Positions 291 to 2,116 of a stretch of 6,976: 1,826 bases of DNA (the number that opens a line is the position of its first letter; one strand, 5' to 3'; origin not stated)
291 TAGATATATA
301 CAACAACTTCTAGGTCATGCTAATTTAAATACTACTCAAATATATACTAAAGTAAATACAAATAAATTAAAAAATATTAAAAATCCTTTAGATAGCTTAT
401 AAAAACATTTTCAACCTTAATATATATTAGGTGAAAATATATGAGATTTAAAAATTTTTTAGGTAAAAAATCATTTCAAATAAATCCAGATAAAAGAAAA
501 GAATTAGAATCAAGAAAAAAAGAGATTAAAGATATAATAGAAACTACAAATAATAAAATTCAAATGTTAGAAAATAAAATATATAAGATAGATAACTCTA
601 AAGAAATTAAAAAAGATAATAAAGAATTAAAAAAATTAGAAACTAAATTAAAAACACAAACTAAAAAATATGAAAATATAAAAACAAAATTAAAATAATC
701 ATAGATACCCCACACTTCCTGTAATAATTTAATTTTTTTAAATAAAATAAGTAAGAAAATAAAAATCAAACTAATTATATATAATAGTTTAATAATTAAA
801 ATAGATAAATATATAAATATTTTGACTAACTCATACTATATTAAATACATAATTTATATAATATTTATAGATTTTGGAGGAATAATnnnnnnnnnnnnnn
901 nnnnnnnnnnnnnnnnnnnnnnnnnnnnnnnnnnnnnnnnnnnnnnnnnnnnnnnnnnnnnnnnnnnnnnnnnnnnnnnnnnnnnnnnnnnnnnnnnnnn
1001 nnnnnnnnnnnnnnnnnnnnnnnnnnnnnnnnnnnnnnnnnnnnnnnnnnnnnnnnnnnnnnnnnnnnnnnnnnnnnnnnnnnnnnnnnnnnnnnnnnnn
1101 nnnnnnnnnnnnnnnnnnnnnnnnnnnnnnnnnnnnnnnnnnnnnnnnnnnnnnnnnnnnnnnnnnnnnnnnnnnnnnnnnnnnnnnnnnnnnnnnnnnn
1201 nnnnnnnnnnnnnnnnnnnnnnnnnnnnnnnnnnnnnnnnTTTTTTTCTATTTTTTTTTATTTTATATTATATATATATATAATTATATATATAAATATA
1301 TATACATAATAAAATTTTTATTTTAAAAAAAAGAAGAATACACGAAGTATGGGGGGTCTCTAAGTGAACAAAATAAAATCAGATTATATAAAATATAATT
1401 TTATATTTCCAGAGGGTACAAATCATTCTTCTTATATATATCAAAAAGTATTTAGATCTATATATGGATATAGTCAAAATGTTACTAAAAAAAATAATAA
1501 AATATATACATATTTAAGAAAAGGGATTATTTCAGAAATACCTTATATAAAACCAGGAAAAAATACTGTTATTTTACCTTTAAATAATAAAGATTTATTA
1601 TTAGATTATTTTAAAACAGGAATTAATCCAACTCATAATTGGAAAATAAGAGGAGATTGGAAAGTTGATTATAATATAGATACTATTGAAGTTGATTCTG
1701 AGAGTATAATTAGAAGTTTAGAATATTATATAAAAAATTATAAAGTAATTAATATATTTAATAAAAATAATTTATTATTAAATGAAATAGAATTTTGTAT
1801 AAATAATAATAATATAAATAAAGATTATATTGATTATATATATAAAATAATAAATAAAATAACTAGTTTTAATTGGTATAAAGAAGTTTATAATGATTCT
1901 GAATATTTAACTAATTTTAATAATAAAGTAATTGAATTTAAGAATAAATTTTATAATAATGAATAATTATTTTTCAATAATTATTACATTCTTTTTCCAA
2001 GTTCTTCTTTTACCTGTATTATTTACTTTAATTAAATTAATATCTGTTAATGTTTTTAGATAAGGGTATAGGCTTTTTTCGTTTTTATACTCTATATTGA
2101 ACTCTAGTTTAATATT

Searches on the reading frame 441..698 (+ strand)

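Call 6: search_protein_families(library=pfam, proteins=[window:441-698:+], max_evalue=0.01)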
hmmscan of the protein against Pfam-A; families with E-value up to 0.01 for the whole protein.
window:441-698:+ (85 aa): 1 family
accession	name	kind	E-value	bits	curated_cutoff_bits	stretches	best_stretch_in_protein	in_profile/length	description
PF10805.13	DUF2730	-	0.0029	18.1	24.9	1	27-83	36-92/102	Protein of unknown function (DUF2730)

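Call 39: search_protein_families(library=ncbifam, proteins=[window:441-698:+], max_evalue=1)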
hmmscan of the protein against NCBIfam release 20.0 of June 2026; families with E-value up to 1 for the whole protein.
window:441-698:+ (85 aa): 11 families
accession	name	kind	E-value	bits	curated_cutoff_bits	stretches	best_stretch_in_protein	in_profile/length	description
NF033885.1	conj_TraP_IncI1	equivalog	0.0013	18.5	135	1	14-82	76-142/217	conjugal transfer protein TraP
NF045487.1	ASRP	equivalog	0.031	12.9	300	1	18-83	150-219/593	archaea-specific SMC-related protein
TIGR02169.1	SMC_prok_A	equivalog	0.05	11.2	729.4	1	17-81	841-903/1165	chromosome segregation protein SMC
TIGR02642.1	phage_xxxx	hypoth_equivalog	0.079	12.6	101.4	1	18-75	111-168/267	TIGR02642 family protein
NF041750.1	Drt5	equivalog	0.24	10.3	550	1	4-70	233-299/484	antiviral reverse transcriptase Drt5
TIGR00237.1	xseA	equivalog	0.29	10.3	180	1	24-77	271-324/389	exodeoxyribonuclease VII large subunit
NF004428.0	PRK05771.2-1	equivalog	0.39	8.7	766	1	9-72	93-156/680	V-type ATP synthase subunit I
NF033930.1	pneumo_PspA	exception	0.42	9.3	850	1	13-83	195-265/659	pneumococcal surface protein A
TIGR04211.1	SH3_and_anchor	equivalog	0.61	9.7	65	1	21-80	91-154/198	TIGR04211 family SH3 domain-containing protein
NF047408.1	SA0632_fam_LP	equivalog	0.71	9.6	70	0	43-79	27-64/68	SA0632 family lipoprotein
TIGR00966.2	transloc_SecF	equivalog_domain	0.97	8.9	160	0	6-79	36-110/279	protein translocase subunit SecF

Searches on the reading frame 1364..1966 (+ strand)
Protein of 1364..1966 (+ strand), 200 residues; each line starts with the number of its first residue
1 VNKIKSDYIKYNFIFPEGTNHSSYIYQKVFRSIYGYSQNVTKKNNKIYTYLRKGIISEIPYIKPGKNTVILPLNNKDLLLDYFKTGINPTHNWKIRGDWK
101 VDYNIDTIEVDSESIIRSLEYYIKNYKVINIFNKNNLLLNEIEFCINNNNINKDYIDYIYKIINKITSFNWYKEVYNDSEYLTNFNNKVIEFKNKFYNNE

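Call 6: search_protein_families(library=pfam, proteins=[window:1364-1966:+], max_evalue=0.01)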
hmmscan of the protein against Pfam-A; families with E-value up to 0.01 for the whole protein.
window:1364-1966:+ (200 aa): 0 families

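Call 39: search_protein_families(library=ncbifam, proteins=[window:1364-1966:+], max_evalue=1)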
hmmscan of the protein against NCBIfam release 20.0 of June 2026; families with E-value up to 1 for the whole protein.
window:1364-1966:+ (200 aa): 0 families

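Call 40: search_solved_structures(query=window:1364-1966:+, max_evalue=10)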
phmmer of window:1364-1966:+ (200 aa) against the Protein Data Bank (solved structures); distinct sequences matched with E-value up to 10: 0.

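Call 50: find_homologous_proteins(query=window:1364-1966:+, max_evalue=0.001)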
Query window:1364-1966:+ (200 aa): 26 proteins with E <= 0.001 among 358 candidates.
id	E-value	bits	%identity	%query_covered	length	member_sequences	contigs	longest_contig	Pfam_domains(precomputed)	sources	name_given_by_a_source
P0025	2.6e-123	427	100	100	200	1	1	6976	-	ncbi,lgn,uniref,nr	ncbi:hypothetical protein [Candidatus Vampirococcus lugosii]|uniref:Uncharacterized protein n=1 Tax=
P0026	8.9e-64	233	61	93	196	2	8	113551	-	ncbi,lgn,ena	-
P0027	5.4e-58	214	55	98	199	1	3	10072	-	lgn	-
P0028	6.4e-58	214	54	98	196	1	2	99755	-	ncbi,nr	ncbi:hypothetical protein GW796_05295 [archaeon]|nr:hypothetical protein [archaeon] NCQ51299.1 hypot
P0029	8.9e-58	213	56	93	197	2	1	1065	-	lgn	-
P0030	1.3e-57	213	53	98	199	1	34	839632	-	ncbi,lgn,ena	-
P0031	1.3e-57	213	54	98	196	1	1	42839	-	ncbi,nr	ncbi:MAG: hypothetical protein PHX47_00535 [Candidatus ainarchaeum sp.]|nr:hypothetical protein [Can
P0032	2.6e-57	212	53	98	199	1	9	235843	-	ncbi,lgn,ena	-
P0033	2.6e-57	212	53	98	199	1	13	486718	-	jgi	jgi:hypothetical protein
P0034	1.2e-56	210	55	93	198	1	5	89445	-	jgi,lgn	-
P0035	7.5e-56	207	55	93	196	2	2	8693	-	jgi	jgi:hypothetical protein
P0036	7.8e-55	204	54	93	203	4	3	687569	-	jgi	-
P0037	2.1e-54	202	54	93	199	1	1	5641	-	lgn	-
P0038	6.4e-54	201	52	98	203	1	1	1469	-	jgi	jgi:hypothetical protein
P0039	1.8e-52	196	52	93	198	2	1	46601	-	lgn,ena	-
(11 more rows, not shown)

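Call 57: predict_structure(alignment_id=A2)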
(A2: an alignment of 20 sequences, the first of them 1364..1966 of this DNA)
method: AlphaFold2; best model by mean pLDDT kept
length: 200 residues; sequences in the alignment: 20
mean_pLDDT: 89.3   pTM: 0.83
mean pLDDT of the five models: 89.3, 89.1, 88.7, 88.5, 88.2
residues with pLDDT >= 90: 124; 70-90: 68; 50-70: 7; < 50: 1
segments of 3 or more residues with pLDDT < 50: none
pLDDT, mean of each block of 10 residues (from residue 1): 93 80 75 85 78 89 94 94 83 77 96 97 93 90 93 94 96 97 98 82
secondary structure, 60 per line:
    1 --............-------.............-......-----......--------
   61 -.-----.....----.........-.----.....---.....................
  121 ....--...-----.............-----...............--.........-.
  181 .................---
elements in order: E3-14 H22-34 E36-41 E47-52 E68-72 H77-85 H93-96 E100-111 H112-124 E127-129 E135-137 H138-147 H153-167 H170-178 H180-197

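Call 59: fold_search(model_id=the predicted structure, library=pdb)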
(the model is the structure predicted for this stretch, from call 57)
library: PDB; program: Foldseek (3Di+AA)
matches with E <= 10: 465; with E <= 0.001: 0
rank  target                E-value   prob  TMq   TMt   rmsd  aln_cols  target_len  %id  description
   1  6bwq_B                1.3e-01  0.28  0.19  0.25  13.9       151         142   10  LarC2, the C-terminal domain of a cyclometallase involved in the synthesis of the NPN cofactor of lactate racemase, in (released 2018-06-20)
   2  2fpn                  1.6e-01  0.14  0.19  0.19  18.6       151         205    7  The crystal structure of the ywmB protein from Bacillus subtilis (released 2006-03-14)
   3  2eky_C                2.2e-01  0.44  0.25  0.43  10.1       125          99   16  Crystal Structure of hypothetical protein MJ1052 from Methanocaldococcus jannaschii (Form 1) (released 2007-10-02)
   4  6bwo_A                2.7e-01  0.21  0.20  0.26  14.1       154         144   10  LarC2, the C-terminal domain of a cyclometallase involved in the synthesis of the NPN cofactor of lactate racemase, ap (released 2018-06-20)
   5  2od6_A                2.7e-01  0.18  0.19  0.29  14.0       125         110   10  Crystal structure of a dimeric ferredoxin-like protein (jcvi_pep_1096682647733) from uncultured marine organism at 1.8 (released 2007-01-23)
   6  4ney_B                3.1e-01  0.13  0.22  0.25  13.8       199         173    8  Crystal Structure of an engineered protein with ferredoxin fold, Northeast Structural Genomics Consortium (NESG) Targe (released 2014-01-15)
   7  9kjx_A                3.7e-01  0.06  0.17  0.12  16.7       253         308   10  Cryo-EM structure of the Retron-Eco7 complex (state 1) (released 2025-11-12)
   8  2ey4_A                3.9e-01  0.12  0.13  0.09  11.5        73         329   15  Crystal Structure of a Cbf5-Nop10-Gar1 Complex (released 2006-01-24)
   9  8t14_A                5.6e-01  0.04  0.16  0.10  15.5       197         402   12  ADP-bound Bcs1 (C7 symmetrized) (released 2024-06-05)
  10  2k7k_MODEL_1_A        6.0e-01  0.13  0.19  0.33   9.8       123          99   15  Human Acylphosphatase (AcPh) common type (released 2009-02-17)
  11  1lxj                  6.3e-01  0.20  0.25  0.40   9.6       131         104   14  X-RAY STRUCTURE OF YBL001c NORTHEAST STRUCTURAL GENOMICS (NESG) CONSORTIUM TARGET YTYst72 (released 2003-07-29)
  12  5cw9                  6.3e-01  0.18  0.23  0.29  12.7       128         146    8  Crystal structure of De novo designed ferredoxin-ferredoxin domain insertion protein (released 2015-09-23)
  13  8tby_A                6.3e-01  0.05  0.17  0.11  14.8       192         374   10  Apo Bcs1, unsymmetrized (released 2024-06-05)
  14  6qzk_A                6.7e-01  0.23  0.27  0.09   9.0       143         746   12  Structure of Clostridium butyricum Argonaute bound to a guide DNA (5' deoxycytidine) and a 19-mer target DNA (released 2019-04-24)
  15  2gv1_MODEL_1_A        6.7e-01  0.15  0.19  0.33  11.8       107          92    9  NMR solution structure of the Acylphosphatase from Eschaerichia Coli (released 2006-10-31)
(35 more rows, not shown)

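Call 71: find_encoding_contigs(protein=P0026, flank=8000, max_places=3)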
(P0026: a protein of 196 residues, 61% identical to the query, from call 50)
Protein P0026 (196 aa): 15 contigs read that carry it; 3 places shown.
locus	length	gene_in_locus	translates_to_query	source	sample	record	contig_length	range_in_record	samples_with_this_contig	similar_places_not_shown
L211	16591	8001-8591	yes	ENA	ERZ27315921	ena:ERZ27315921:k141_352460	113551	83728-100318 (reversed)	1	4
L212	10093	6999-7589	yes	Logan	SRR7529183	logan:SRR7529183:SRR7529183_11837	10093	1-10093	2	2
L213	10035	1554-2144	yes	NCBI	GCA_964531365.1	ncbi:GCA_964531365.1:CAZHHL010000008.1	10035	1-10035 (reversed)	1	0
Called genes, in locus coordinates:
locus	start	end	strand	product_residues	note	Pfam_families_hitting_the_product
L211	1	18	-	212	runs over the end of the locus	-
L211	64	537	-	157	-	-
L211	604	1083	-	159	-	-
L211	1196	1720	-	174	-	PF01928:CYTH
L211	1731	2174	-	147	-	PF00692:dUTPase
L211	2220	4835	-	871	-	PF03477:ATP-cone, PF00317:Ribonuc_red_lgN (weak), PF02867:Ribonuc_red_lgC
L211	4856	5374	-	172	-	PF02572:CobA_CobO_BtuR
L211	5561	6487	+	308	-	PF01966:HD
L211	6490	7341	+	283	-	PF02899:Phage_int_SAM_1, PF13495:Phage_int_SAM_4, PF00589:Phage_integrase, PF22823:MrpR_C_cat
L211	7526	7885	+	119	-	PF05239:PRC (weak)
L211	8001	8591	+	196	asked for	-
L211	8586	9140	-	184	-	-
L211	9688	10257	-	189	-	PF02002:TFIIE_alpha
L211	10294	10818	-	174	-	PF01994:Trm56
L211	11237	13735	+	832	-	PF01624:MutS_I, PF05188:MutS_II, PF05192:MutS_III, PF05190:MutS_IV, PF00488:MutS_V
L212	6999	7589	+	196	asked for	-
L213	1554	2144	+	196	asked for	-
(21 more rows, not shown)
